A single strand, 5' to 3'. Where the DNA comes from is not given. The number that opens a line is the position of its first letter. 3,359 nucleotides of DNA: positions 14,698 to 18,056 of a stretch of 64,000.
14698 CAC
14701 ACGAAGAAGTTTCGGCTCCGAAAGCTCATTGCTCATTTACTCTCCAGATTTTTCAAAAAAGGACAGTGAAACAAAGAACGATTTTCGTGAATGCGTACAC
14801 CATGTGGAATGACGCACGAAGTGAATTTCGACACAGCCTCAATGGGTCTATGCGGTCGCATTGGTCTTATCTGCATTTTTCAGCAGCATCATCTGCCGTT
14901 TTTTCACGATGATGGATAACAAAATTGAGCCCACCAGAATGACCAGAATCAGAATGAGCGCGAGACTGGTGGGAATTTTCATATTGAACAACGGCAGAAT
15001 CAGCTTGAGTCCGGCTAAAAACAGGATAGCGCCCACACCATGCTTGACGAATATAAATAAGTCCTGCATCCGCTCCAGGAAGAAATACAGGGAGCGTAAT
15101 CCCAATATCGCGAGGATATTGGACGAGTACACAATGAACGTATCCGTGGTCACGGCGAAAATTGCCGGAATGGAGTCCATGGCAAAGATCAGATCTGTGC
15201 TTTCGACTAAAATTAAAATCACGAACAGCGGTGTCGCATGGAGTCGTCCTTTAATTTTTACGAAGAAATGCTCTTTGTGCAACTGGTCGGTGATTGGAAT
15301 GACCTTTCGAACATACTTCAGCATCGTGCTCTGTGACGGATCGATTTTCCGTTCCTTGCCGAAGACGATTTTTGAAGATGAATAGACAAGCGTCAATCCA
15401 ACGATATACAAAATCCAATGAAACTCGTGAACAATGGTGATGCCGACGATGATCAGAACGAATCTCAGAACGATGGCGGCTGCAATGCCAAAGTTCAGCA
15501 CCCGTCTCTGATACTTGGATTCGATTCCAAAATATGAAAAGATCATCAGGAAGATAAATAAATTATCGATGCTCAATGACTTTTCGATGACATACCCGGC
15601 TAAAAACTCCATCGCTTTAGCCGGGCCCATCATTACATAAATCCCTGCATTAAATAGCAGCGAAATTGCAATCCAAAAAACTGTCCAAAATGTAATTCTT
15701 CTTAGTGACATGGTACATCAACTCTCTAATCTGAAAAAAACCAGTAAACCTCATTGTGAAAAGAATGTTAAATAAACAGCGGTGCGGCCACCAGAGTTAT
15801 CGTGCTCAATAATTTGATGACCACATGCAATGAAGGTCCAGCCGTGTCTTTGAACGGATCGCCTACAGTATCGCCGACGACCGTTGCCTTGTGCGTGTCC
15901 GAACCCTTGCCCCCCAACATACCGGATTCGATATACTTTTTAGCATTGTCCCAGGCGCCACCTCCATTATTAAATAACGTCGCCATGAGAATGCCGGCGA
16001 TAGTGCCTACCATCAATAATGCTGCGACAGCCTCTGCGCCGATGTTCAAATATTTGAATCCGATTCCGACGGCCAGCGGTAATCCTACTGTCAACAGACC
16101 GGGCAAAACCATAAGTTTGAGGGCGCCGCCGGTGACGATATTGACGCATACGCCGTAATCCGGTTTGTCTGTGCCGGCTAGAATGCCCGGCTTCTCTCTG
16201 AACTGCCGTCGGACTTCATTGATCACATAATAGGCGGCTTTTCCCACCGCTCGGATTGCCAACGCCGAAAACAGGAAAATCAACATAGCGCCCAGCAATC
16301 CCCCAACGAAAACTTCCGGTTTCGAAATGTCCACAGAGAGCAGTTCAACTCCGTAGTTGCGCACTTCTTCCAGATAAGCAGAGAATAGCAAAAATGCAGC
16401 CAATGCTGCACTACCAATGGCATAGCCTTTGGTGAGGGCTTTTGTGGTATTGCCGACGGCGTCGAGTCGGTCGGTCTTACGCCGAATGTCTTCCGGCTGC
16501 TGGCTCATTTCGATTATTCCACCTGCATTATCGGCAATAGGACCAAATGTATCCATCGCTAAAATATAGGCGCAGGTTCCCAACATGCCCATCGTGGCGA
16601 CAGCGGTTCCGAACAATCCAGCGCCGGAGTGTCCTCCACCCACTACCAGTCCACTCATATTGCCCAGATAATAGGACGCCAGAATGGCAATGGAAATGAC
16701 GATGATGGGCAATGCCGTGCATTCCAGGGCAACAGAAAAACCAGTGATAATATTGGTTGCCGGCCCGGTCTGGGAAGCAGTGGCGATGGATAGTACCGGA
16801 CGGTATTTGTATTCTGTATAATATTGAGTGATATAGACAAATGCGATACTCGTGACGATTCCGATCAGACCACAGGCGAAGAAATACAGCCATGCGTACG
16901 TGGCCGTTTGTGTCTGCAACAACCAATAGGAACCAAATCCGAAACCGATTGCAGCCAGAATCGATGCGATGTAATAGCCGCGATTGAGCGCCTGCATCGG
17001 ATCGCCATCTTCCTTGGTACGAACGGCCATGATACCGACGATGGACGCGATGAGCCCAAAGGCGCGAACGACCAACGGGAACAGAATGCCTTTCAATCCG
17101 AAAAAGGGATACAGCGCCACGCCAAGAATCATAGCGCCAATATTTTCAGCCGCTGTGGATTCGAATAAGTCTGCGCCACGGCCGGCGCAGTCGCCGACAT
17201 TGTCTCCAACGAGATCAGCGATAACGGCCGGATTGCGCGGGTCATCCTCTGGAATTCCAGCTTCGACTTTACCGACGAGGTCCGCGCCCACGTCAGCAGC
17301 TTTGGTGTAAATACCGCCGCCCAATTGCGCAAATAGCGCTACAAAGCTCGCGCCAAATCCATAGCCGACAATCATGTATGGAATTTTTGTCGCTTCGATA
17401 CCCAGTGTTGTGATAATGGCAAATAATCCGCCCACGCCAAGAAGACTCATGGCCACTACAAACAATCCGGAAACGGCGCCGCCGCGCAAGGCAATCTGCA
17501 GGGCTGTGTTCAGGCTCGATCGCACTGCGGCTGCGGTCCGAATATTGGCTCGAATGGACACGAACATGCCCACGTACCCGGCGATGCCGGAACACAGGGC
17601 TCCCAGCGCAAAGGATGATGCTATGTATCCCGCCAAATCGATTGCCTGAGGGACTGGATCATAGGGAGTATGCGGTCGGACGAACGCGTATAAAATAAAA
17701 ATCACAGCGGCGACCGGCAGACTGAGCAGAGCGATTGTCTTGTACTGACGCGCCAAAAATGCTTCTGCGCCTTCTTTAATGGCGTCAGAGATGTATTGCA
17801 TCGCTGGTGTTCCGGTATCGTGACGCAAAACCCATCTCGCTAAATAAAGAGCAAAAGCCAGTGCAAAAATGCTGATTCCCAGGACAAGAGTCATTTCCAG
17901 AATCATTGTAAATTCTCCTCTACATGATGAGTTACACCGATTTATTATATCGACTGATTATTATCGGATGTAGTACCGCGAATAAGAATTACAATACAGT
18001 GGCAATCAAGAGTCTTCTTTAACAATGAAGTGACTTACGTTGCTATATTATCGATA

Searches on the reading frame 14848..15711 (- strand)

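Call 43: search_protein_families(library=pfam, proteins=[window:14848-15711:-], max_evalue=0.00001)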
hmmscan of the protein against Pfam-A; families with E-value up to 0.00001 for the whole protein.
window:14848-15711:- (287 aa): 1 family
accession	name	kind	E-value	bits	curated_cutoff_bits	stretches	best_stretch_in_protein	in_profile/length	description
PF03741.22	TerC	-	9.1e-43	146.5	27.8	1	38-239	2-176/178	Integral membrane protein TerC family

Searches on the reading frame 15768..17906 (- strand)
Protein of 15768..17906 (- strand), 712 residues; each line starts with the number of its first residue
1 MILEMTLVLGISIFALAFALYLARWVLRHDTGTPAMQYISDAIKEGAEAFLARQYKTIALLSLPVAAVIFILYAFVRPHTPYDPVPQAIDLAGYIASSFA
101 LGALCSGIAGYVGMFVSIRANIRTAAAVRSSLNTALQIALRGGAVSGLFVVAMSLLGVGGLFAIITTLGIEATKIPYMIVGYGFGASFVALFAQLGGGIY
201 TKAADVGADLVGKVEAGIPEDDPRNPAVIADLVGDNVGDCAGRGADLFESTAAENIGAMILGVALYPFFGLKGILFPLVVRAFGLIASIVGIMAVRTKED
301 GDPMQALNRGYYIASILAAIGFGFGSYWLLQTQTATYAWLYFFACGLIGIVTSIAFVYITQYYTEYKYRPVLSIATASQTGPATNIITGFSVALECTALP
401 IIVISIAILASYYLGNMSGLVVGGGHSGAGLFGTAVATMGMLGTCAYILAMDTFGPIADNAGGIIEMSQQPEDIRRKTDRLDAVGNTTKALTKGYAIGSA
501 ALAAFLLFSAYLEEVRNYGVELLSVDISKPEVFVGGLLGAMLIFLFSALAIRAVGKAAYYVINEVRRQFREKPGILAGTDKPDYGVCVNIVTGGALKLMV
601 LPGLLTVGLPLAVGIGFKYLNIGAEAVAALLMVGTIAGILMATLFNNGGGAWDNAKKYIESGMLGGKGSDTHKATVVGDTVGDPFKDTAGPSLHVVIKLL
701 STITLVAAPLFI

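Call 16: search_protein_families(library=ncbifam, proteins=[window:15768-17906:-], max_evalue=0.00001)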
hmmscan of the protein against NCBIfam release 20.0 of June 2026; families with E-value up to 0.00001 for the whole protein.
window:15768-17906:- (712 aa): 13 families
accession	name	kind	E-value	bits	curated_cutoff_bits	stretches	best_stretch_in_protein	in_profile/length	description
NF001953.0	PRK00733.2-1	equivalog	0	1055.1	783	1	4-712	4-697/697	sodium-translocating pyrophosphatase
NF001960.0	PRK00733.3-5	equivalog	3.9e-252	838.4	546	1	6-712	6-668/673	sodium-translocating pyrophosphatase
NF001959.0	PRK00733.3-4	equivalog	1.1e-248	827.1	975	1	11-712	11-669/674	sodium-translocating pyrophosphatase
NF001951.0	PRK00733.1-2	equivalog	1.9e-230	767.1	859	1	4-710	5-687/691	sodium-translocating pyrophosphatase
TIGR01104.1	V_PPase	equivalog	4.3e-226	752.8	651.9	1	7-711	6-690/697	V-type H(+)-translocating pyrophosphatase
NF001955.0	PRK00733.2-4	equivalog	1.3e-214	714.8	1059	1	6-710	7-699/736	sodium-translocating pyrophosphatase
NF001954.0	PRK00733.2-2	equivalog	6.7e-210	699.3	894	1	5-711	4-717/723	sodium-translocating pyrophosphatase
NF001952.0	PRK00733.1-4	equivalog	3.3e-209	696.7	912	1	5-710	19-726/782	sodium-translocating pyrophosphatase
NF001957.0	PRK00733.3-2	equivalog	8.4e-203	675.5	945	1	6-711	2-648/651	sodium-translocating pyrophosphatase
NF001958.0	PRK00733.3-3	equivalog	6.9e-202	672.5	1055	1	10-711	9-673/680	sodium-translocating pyrophosphatase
NF001961.0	PRK00733.3-6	equivalog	3.6e-196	653.4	926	1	6-711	8-670/671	sodium-translocating pyrophosphatase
NF001956.0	PRK00733.3-1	equivalog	1.3e-166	556.2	1321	1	32-712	39-693/704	sodium-translocating pyrophosphatase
NF001950.0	PRK00733.1-1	equivalog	3.7e-68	230.4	826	1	8-709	59-766/807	sodium-translocating pyrophosphatase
